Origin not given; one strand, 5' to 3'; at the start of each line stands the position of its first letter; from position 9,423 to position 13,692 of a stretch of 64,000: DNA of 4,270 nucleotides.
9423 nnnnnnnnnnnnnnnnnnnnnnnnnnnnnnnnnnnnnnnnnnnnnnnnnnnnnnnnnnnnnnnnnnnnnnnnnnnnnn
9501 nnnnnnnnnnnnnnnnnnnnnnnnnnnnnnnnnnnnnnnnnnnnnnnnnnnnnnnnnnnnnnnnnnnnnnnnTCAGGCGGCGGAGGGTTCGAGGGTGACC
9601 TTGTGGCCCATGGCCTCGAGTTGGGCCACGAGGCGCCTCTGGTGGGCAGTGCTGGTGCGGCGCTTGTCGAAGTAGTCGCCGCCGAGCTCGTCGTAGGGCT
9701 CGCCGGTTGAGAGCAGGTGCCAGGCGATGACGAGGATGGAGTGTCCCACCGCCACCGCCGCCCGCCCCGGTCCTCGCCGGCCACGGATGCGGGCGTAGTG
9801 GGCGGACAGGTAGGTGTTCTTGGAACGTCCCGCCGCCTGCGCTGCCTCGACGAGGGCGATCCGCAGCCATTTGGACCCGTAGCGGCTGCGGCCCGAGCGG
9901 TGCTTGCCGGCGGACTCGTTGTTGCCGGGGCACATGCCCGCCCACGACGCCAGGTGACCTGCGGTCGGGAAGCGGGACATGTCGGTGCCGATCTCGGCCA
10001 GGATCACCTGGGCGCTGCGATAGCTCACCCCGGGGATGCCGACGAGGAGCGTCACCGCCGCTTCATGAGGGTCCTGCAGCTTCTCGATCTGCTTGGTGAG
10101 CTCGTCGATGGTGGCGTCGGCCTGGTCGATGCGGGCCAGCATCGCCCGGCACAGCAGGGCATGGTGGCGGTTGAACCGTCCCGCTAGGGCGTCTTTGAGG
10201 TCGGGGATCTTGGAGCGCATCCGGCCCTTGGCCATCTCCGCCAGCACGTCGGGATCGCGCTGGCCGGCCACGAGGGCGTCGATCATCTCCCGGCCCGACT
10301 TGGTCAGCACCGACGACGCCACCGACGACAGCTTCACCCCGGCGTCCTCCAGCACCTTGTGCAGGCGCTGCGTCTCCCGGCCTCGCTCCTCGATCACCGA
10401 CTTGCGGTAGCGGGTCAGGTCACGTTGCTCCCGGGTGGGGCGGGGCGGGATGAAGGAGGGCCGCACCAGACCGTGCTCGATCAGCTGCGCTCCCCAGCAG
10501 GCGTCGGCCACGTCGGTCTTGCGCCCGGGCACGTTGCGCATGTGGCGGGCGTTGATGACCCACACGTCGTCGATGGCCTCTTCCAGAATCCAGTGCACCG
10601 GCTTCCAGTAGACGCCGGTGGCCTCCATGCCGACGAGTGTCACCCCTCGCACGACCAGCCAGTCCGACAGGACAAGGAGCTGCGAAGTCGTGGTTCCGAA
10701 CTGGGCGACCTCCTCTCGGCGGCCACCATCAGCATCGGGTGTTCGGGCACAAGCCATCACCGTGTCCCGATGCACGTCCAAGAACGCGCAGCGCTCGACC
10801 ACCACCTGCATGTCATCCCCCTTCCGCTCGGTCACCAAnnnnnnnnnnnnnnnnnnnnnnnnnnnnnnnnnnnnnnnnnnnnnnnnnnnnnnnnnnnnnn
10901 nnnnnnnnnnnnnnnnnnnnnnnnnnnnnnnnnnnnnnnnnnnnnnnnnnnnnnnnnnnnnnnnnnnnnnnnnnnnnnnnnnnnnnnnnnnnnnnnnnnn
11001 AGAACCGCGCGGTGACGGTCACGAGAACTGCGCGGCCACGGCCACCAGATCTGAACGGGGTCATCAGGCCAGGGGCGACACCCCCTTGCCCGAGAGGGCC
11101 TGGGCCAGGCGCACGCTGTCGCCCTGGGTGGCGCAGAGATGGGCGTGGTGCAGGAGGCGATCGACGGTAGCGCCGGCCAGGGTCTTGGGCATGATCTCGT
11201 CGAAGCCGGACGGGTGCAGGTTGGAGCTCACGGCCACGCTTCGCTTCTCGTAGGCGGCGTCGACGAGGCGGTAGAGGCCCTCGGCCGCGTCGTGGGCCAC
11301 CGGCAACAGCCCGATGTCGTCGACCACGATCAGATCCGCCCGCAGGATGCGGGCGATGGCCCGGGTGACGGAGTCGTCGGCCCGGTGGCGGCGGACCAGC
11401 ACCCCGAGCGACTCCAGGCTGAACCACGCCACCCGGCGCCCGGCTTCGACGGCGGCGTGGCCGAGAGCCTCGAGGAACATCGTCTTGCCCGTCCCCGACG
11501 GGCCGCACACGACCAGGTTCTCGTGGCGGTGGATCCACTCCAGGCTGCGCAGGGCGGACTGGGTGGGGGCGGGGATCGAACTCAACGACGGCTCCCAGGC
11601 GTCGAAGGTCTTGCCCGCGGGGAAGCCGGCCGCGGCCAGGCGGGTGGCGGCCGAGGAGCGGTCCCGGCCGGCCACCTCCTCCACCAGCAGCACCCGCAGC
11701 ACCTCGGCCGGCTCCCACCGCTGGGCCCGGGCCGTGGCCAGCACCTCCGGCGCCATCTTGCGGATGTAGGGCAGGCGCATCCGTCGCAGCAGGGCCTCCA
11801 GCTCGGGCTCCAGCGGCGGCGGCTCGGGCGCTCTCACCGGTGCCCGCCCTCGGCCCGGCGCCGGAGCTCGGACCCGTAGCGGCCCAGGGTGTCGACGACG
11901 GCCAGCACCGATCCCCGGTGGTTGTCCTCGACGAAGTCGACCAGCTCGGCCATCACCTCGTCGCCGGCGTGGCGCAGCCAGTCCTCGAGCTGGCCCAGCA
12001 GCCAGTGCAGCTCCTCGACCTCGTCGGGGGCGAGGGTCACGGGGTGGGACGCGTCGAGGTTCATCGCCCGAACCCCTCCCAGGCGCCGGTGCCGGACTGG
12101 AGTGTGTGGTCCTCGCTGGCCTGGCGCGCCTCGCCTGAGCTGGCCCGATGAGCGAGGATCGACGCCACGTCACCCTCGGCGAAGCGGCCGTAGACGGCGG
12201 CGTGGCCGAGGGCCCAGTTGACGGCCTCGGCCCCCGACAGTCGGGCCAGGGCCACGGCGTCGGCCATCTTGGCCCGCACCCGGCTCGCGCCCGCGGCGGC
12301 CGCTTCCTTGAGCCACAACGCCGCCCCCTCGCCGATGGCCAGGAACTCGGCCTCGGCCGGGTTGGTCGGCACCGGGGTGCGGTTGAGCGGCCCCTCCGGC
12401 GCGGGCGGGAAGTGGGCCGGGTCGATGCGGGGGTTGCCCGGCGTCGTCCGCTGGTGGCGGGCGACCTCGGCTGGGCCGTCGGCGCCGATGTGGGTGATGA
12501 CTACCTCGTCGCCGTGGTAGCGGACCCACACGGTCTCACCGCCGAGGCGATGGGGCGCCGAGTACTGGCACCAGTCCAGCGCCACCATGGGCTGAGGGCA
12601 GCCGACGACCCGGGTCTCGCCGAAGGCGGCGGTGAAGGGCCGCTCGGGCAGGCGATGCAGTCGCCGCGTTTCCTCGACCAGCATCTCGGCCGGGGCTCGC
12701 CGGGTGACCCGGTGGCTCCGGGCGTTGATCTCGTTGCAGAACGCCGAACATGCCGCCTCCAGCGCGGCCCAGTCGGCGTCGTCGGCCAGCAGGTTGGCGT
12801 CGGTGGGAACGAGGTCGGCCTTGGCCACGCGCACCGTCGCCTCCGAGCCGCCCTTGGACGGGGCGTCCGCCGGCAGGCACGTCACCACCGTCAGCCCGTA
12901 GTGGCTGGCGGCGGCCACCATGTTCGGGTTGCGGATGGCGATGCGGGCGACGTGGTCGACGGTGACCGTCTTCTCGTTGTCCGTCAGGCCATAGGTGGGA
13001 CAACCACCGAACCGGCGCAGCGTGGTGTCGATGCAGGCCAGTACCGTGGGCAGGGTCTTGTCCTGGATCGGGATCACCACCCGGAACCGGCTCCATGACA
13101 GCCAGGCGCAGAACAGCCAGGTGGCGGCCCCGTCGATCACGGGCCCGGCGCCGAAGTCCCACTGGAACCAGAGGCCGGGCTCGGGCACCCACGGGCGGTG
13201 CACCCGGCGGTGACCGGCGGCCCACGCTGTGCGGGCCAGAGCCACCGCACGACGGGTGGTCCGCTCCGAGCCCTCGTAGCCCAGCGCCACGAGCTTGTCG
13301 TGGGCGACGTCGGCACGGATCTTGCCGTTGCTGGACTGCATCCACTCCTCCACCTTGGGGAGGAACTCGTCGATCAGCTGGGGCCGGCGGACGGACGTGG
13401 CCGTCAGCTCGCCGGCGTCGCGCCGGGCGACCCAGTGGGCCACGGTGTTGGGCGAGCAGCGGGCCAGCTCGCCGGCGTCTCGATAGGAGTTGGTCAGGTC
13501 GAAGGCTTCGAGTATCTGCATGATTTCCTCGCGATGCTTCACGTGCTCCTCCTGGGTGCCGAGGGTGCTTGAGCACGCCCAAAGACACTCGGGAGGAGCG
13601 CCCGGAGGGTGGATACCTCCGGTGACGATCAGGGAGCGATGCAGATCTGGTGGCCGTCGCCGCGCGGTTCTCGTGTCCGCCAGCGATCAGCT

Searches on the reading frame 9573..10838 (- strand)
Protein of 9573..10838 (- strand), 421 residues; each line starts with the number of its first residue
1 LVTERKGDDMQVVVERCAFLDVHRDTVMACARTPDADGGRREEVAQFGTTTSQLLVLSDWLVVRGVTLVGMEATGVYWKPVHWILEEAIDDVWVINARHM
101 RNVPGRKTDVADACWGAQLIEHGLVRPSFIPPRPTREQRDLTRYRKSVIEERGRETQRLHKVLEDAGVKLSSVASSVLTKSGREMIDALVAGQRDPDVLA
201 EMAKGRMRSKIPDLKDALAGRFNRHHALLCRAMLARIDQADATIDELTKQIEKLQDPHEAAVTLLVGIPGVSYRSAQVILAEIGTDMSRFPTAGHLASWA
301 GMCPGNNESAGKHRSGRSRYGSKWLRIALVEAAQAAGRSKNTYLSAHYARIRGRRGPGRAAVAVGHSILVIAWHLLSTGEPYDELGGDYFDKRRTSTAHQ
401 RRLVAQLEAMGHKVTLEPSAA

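Call 22: search_protein_families(library=padloc, proteins=[window:9573-10838:-], max_evalue=0.01)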
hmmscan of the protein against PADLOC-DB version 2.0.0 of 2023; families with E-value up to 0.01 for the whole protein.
window:9573-10838:- (421 aa): 0 families

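Call 23: search_protein_families(library=pfam, proteins=[window:9573-10838:-], max_evalue=0.001)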
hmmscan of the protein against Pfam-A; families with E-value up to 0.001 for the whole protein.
window:9573-10838:- (421 aa): 2 families
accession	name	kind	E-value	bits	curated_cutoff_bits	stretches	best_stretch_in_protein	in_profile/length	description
PF01548.23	DEDD_Tnp_IS110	-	1.5e-21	77.2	29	1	20-165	3-152/155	Transposase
PF02371.22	Transposase_20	-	3.2e-21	75.9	21.3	1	264-348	3-86/87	Transposase IS116/IS110/IS902 family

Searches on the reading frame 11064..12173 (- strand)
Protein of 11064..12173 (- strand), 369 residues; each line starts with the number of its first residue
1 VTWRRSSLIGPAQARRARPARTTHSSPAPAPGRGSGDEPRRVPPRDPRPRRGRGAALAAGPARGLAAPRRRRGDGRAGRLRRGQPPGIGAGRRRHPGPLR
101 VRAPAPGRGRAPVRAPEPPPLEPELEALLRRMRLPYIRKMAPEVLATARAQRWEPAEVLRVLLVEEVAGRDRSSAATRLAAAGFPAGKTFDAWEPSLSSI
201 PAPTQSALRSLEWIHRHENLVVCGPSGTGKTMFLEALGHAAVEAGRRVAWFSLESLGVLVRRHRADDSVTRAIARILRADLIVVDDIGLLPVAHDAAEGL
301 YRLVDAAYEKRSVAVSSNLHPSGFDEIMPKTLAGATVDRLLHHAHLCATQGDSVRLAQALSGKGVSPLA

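Call 23: search_protein_families(library=pfam, proteins=[window:11064-12173:-], max_evalue=0.001)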
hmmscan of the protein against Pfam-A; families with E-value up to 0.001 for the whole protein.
window:11064-12173:- (369 aa): 6 families
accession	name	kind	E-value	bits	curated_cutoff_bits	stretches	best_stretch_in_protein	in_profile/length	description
PF01695.23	IstB_IS21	-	2.2e-43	148.9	24.1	1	129-358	3-234/238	IstB-like ATP binding protein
PF13401.12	AAA_22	-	1.5e-05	25.8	27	1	218-278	6-59/130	AAA domain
PF00308.24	Bac_DnaA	-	8e-05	23.3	23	1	217-327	34-147/162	Bacterial DnaA ATPAse domain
PF25199.1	nSTAND_NTPase5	-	0.00021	21.6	34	1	218-256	42-81/145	Novel STAND NTPase 5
PF13191.12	AAA_16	-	0.00022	22.2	32.6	1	215-273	22-73/167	AAA ATPase domain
PF13604.12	AAA_30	-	0.00058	20.1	27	0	220-288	21-98/191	AAA domain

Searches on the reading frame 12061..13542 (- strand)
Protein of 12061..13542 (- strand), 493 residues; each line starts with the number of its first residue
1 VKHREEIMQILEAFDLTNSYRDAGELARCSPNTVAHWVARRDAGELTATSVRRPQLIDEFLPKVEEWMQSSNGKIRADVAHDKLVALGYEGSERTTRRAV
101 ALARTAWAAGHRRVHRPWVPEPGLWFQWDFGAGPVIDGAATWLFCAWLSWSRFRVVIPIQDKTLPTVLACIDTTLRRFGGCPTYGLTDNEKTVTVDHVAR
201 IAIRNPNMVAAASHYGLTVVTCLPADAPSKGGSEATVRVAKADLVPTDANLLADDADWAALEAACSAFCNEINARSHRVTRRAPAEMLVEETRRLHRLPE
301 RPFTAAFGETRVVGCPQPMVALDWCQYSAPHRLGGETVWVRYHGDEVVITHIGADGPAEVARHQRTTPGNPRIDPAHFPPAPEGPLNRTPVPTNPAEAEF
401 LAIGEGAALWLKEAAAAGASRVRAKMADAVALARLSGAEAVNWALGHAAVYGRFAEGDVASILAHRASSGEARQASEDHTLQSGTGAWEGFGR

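Call 23: search_protein_families(library=pfam, proteins=[window:12061-13542:-], max_evalue=0.001)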
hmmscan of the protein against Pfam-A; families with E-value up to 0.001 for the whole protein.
window:12061-13542:- (493 aa): 1 family
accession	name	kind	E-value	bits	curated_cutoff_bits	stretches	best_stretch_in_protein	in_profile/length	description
PF22483.2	Mu-transpos_C_2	-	3.3e-11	43.2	27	1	298-367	1-65/73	Mu transposase, C-terminal domain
